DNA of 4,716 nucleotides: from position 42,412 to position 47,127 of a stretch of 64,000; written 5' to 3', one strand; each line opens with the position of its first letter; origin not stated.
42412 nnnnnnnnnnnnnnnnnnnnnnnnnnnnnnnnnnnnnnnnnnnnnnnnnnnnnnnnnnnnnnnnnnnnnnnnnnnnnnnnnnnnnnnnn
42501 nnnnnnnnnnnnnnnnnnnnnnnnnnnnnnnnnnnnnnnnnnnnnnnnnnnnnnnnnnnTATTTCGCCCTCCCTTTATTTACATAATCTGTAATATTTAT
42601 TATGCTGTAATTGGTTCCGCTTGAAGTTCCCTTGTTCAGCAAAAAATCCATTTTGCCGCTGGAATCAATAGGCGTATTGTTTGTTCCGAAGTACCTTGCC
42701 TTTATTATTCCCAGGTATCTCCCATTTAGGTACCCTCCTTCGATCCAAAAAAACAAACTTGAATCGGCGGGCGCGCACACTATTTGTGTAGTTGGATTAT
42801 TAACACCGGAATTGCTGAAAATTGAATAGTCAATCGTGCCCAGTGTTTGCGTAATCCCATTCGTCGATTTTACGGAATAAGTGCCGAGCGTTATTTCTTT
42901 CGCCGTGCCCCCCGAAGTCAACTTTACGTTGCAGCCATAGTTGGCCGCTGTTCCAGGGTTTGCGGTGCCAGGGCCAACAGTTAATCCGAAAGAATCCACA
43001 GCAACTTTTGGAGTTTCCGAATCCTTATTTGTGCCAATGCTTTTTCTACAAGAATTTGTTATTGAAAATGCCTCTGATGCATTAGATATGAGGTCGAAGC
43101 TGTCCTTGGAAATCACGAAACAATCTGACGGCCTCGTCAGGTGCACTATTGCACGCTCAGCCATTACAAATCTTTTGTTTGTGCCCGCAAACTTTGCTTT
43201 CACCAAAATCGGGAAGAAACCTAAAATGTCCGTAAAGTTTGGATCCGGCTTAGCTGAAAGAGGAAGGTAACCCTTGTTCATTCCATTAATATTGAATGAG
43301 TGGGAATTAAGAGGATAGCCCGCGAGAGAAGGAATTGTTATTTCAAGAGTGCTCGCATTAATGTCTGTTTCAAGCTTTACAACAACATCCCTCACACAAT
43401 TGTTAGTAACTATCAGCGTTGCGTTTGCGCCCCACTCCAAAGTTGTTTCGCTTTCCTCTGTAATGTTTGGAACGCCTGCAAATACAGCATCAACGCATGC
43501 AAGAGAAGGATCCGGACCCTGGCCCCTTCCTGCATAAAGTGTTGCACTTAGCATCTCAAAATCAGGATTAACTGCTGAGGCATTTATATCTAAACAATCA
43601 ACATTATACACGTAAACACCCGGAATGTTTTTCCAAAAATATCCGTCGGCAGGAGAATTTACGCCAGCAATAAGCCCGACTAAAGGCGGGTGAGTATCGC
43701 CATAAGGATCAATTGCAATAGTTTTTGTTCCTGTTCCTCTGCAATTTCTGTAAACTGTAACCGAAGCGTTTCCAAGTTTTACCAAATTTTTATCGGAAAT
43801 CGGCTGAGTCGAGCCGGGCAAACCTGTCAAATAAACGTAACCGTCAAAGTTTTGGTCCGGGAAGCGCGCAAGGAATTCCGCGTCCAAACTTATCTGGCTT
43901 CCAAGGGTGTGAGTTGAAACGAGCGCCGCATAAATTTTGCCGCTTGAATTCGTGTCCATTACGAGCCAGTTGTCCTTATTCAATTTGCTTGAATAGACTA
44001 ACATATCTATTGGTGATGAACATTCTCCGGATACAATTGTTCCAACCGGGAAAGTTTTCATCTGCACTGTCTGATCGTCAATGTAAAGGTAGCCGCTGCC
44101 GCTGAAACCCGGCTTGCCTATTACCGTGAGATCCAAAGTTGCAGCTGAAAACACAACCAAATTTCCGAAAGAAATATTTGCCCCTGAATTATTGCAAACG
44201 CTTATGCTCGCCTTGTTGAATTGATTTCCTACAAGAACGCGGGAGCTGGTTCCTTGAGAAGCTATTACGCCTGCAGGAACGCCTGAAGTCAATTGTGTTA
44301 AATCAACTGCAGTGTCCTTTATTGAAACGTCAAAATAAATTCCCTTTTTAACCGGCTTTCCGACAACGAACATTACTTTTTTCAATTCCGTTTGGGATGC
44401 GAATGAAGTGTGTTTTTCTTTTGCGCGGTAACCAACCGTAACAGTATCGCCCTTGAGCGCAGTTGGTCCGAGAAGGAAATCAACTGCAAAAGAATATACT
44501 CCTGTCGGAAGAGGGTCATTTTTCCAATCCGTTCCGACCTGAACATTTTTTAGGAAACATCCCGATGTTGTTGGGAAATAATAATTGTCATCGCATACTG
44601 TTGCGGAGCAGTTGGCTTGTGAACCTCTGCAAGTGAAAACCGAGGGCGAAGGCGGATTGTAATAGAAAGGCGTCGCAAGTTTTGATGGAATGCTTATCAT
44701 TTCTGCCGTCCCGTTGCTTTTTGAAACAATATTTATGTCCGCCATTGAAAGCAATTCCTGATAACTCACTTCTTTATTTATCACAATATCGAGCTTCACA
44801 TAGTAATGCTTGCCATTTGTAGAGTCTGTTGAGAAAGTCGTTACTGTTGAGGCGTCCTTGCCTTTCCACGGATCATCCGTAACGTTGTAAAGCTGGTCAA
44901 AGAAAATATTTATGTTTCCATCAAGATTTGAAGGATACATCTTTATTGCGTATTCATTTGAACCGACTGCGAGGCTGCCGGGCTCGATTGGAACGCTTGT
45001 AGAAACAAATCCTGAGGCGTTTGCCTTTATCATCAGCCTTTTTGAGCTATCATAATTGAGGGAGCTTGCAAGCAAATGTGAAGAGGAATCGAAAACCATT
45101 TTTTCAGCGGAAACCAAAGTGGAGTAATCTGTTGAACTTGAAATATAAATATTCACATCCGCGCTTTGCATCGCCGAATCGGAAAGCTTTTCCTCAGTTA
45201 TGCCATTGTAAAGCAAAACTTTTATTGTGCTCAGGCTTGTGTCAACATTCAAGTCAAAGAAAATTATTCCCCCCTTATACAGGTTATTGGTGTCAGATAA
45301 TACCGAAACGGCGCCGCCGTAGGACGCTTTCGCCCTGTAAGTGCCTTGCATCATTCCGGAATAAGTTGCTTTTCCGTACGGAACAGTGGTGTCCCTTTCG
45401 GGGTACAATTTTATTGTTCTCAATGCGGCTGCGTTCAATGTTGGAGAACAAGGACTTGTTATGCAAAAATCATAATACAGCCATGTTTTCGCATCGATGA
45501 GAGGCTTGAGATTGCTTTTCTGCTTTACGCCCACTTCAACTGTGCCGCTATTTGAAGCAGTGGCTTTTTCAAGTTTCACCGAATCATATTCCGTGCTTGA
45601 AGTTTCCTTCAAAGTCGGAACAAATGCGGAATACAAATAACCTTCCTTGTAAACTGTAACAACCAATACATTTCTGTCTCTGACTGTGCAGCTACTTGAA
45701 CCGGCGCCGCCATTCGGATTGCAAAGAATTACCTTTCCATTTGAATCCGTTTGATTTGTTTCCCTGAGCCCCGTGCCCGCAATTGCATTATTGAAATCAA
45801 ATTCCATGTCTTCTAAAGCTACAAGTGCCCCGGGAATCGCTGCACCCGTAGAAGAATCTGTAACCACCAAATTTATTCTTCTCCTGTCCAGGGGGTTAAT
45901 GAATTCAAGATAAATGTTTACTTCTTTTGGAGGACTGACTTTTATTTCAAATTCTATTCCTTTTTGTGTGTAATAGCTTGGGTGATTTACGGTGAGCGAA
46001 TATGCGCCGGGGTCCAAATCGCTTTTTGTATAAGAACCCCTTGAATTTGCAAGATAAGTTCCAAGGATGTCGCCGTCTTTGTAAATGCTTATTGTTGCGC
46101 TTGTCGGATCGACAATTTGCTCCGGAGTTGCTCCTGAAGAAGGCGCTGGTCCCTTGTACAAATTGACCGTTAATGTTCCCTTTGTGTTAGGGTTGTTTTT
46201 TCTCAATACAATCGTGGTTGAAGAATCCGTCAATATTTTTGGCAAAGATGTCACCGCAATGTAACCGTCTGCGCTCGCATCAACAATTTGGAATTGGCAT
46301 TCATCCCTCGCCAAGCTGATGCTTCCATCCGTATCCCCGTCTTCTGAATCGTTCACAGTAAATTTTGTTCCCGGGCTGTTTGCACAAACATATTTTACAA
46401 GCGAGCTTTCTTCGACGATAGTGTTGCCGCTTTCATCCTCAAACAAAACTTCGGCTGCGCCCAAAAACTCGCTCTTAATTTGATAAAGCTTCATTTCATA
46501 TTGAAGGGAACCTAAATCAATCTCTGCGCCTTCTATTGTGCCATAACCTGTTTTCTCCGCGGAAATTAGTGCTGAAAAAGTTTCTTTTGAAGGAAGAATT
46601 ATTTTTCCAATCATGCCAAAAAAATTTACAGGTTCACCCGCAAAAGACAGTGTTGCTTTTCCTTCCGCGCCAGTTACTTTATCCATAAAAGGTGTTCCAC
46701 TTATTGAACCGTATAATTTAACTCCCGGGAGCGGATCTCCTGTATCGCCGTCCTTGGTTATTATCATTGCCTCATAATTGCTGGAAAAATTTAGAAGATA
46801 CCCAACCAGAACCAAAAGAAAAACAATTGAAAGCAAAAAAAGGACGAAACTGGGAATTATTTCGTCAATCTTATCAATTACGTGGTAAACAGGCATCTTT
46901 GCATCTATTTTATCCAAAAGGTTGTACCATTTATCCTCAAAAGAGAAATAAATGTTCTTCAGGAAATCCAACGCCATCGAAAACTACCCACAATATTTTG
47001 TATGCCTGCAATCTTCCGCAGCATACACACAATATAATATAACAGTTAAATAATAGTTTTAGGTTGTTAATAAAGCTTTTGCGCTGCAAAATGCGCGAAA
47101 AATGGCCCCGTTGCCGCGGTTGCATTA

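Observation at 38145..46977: Translationally coupled three-gene operon encoding 2943 aa of surface proteins with complementary membrane topologies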

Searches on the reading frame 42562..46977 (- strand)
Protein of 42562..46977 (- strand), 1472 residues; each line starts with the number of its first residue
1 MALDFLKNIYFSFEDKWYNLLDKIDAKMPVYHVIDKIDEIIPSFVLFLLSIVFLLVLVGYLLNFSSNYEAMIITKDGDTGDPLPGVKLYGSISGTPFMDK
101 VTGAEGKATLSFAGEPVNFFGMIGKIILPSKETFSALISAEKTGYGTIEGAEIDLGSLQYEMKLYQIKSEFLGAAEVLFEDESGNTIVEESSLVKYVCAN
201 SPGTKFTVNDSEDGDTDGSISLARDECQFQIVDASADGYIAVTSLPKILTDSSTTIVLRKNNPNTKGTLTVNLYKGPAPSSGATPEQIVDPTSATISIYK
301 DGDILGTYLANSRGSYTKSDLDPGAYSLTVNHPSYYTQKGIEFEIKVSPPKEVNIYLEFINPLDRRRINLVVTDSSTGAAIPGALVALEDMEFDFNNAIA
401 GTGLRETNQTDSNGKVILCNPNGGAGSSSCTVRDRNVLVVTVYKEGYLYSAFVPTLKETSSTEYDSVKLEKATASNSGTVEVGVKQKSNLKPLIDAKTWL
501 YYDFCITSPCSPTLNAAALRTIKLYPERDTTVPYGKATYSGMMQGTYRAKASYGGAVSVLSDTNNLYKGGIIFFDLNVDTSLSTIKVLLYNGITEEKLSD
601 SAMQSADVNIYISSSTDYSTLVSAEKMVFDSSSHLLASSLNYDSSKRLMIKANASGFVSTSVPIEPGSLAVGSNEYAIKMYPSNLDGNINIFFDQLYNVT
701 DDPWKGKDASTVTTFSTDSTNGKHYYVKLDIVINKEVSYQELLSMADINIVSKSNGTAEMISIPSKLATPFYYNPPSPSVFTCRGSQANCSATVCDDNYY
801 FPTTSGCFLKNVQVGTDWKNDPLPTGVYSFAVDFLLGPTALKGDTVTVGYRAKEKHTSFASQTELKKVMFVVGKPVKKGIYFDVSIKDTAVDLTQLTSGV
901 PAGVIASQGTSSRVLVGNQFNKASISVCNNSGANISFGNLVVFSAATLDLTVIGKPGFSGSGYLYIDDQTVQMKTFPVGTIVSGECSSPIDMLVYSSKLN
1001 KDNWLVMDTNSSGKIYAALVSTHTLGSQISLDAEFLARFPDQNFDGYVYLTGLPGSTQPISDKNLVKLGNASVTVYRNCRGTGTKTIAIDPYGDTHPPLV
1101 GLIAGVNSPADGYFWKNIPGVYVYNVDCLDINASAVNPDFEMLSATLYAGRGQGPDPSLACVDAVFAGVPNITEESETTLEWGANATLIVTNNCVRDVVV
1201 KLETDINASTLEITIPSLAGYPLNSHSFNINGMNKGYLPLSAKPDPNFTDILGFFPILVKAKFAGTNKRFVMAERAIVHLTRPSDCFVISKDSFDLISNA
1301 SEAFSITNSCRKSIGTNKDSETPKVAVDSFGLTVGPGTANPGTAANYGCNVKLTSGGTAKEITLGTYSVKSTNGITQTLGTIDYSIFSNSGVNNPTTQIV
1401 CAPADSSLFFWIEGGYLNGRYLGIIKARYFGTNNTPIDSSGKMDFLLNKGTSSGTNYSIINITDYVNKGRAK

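Call 6: search_protein_families(library=pfam, proteins=[window:42562-46977:-], max_evalue=1)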
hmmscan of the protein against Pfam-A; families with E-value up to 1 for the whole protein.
window:42562-46977:- (1472 aa): 5 families
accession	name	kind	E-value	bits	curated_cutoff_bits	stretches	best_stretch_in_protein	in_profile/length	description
PF13620.12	CarboxypepD_reg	-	4.4e-09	37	32.3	2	294-358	17-82/82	Carboxypeptidase regulatory-like domain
PF13715.12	CarbopepD_reg_2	-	0.014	15.8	32.2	0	295-355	16-74/88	CarboxypepD_reg-like domain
PF17210.9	SdrD_B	-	0.019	15.6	29.7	1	296-338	29-72/112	SdrD B-like domain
PF15638.11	Tox-MPTase2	-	0.12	12.4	25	1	604-699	14-107/196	Metallopeptidase toxin 2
PF06186.16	DUF992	-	0.23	11.7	22.7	0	1342-1381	98-137/143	Protein of unknown function (DUF992)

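Call 10: find_homologous_proteins(query=window:42562-46977:-)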
Query window:42562-46977:- (1472 aa): 6 proteins with E <= 0.001 among 8000 candidates.
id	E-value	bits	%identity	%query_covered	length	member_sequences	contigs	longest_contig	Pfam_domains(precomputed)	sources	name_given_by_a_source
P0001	0.0e+0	3307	100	100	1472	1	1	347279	PF13620.13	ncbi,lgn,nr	ncbi:MAG: carboxypeptidase-like regulatory domain-containing protein [Candidatus Diapherotrites arch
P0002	3.9e-292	991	46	79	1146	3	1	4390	-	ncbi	ncbi:MAG: hypothetical protein WC874_02765, partial [Candidatus Izemoplasmatales bacterium]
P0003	3.0e-120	421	30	90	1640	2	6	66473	PF17802.8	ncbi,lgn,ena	-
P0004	7.7e-120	420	30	90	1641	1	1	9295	PF17802.8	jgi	jgi:hypothetical protein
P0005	2.4e-11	60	73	3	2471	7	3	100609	PF17789.8,PF02369.23,PF11974.15,PF24025.2,PF17802.8,PF13620.13,PF24107.2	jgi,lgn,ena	-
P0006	1.8e-10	57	62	3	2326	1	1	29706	PF17802.8,PF13620.13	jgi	-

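Call 27: search_protein_families(library=ncbifam, proteins=[window:42562-46977:-], max_evalue=1)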
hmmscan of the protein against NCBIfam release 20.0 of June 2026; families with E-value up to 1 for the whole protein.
window:42562-46977:- (1472 aa): 1 family
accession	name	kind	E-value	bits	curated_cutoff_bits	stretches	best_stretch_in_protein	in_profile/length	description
NF058592.1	GxPGS_dom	subfamily_domain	0.02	14.9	45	0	1434-1459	38-63/65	PGS family Ig-like domain-containing protein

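Call 28: search_solved_structures(query=window:42562-46977:-, max_evalue=1)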
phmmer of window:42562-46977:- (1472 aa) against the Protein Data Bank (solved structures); distinct sequences matched with E-value up to 1: 0.

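Call 36: find_encoding_contigs(protein=P0005, flank=10000, max_places=1)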
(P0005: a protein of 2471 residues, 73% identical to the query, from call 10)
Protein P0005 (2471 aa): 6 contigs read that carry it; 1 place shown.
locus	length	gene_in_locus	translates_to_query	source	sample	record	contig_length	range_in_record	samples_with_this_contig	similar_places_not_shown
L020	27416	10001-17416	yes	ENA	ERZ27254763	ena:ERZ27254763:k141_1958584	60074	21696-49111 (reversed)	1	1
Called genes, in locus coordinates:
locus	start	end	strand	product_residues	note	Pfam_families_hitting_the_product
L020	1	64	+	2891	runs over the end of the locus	PF13620:CarboxypepD_reg (weak)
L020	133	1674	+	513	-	-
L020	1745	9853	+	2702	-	PF02369:Big_1 (faint), PF11974:bMG3 (faint), PF13620:CarboxypepD_reg (weak), PF13715:CarbopepD_reg_2 (faint), PF17210:SdrD_B (faint), PF17802:SpaA (faint), PF13620:CarboxypepD_reg (weak), PF13620:CarboxypepD_reg, +2 more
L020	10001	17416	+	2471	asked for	PF02369:Big_1 (faint), PF13620:CarboxypepD_reg (faint), PF17789:MG4 (faint), PF17802:SpaA (faint), PF24025:Ig_DR_A0283-like (faint), PF24107:DUF7382 (faint), PF11974:bMG3 (faint)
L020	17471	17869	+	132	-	-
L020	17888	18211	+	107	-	-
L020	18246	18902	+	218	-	-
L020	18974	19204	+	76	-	-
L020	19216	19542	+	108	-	-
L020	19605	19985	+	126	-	-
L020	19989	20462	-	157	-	-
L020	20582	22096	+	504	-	-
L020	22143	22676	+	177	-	-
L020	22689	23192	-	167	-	-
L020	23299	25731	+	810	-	PF03104:DNA_pol_B_exo1, PF13482:RNase_H_2 (weak), PF10108:DNA_pol_B_exo2, PF00136:DNA_pol_B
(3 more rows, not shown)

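Call 37: find_encoding_contigs(protein=P0006, flank=10000, max_places=1)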
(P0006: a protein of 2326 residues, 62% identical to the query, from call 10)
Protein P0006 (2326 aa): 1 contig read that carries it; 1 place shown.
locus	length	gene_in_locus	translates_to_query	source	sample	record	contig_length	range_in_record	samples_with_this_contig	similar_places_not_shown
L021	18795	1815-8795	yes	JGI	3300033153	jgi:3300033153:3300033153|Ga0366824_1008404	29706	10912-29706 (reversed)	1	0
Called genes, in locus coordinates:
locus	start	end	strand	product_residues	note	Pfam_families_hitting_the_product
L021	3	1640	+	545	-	?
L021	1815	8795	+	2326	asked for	PF13620:CarboxypepD_reg (faint), PF17802:SpaA (faint)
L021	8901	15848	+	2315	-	PF02369:Big_1 (faint), PF11974:bMG3 (faint), PF13620:CarboxypepD_reg (faint), PF17802:SpaA (faint), PF17210:SdrD_B (faint)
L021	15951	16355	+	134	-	-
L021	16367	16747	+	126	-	-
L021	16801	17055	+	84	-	-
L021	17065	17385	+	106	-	-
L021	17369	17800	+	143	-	-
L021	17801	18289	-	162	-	-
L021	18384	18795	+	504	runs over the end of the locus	-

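Call 83: search_protein_families(library=pfam, alignment_id=A4, max_evalue=0.01)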
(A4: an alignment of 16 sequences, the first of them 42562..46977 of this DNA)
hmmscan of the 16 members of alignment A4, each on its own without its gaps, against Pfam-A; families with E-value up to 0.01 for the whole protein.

A. member 1, window:42562-46977:- (1472 aa): 1 family
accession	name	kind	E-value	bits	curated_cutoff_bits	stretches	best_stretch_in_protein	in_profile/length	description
PF13620.12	CarboxypepD_reg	-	4.4e-09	37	32.3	1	294-358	17-82/82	Carboxypeptidase regulatory-like domain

B. families by the number of members that match (of 16 scanned): 3 families
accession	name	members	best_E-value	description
PF13620.12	CarboxypepD_reg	13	2.9e-10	Carboxypeptidase regulatory-like domain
PF17802.7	SpaA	6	1.3e-05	Prealbumin-like fold domain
PF17210.9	SdrD_B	5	0.00061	SdrD B-like domain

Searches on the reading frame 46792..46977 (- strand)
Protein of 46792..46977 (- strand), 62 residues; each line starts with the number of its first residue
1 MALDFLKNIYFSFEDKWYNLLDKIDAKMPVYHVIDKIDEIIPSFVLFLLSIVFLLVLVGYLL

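Call 80: find_related_loci(query=A7, collection=metagenome_contigs, flank=10000)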
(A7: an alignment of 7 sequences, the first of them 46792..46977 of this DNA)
Query A7 (62 aa) in metagenome_contigs; peptide patterns used: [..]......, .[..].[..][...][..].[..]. (x = any residue, [..] = any of these).
337 stretches matched a pattern; 130 encode a relative of the query (tblastn E <= 1e-3); the best 80 are kept; 78 distinct loci.
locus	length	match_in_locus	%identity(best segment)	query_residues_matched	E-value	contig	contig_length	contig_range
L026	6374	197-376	52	3-62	3e-20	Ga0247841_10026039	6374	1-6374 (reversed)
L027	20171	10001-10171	56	6-62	6e-20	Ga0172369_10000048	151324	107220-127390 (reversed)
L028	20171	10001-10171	56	6-62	6e-20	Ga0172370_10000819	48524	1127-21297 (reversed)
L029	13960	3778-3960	54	3-62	2e-19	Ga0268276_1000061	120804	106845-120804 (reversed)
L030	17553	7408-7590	53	1-62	1e-18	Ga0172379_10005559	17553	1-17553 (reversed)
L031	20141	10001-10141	62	3-49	6e-18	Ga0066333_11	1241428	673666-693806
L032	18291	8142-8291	62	6-55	3e-17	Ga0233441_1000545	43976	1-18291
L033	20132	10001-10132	59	3-46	4e-17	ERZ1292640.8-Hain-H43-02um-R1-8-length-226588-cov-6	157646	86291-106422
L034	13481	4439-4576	65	10-55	6e-17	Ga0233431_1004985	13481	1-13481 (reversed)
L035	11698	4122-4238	67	6-44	5e-17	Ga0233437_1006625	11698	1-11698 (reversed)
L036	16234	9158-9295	65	10-55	6e-17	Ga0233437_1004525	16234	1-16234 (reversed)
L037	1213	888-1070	52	3-62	9e-17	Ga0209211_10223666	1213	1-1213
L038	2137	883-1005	66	4-44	1e-16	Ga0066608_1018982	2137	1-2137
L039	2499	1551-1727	47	3-61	2e-16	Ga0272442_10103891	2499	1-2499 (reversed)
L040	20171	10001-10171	65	6-62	2e-16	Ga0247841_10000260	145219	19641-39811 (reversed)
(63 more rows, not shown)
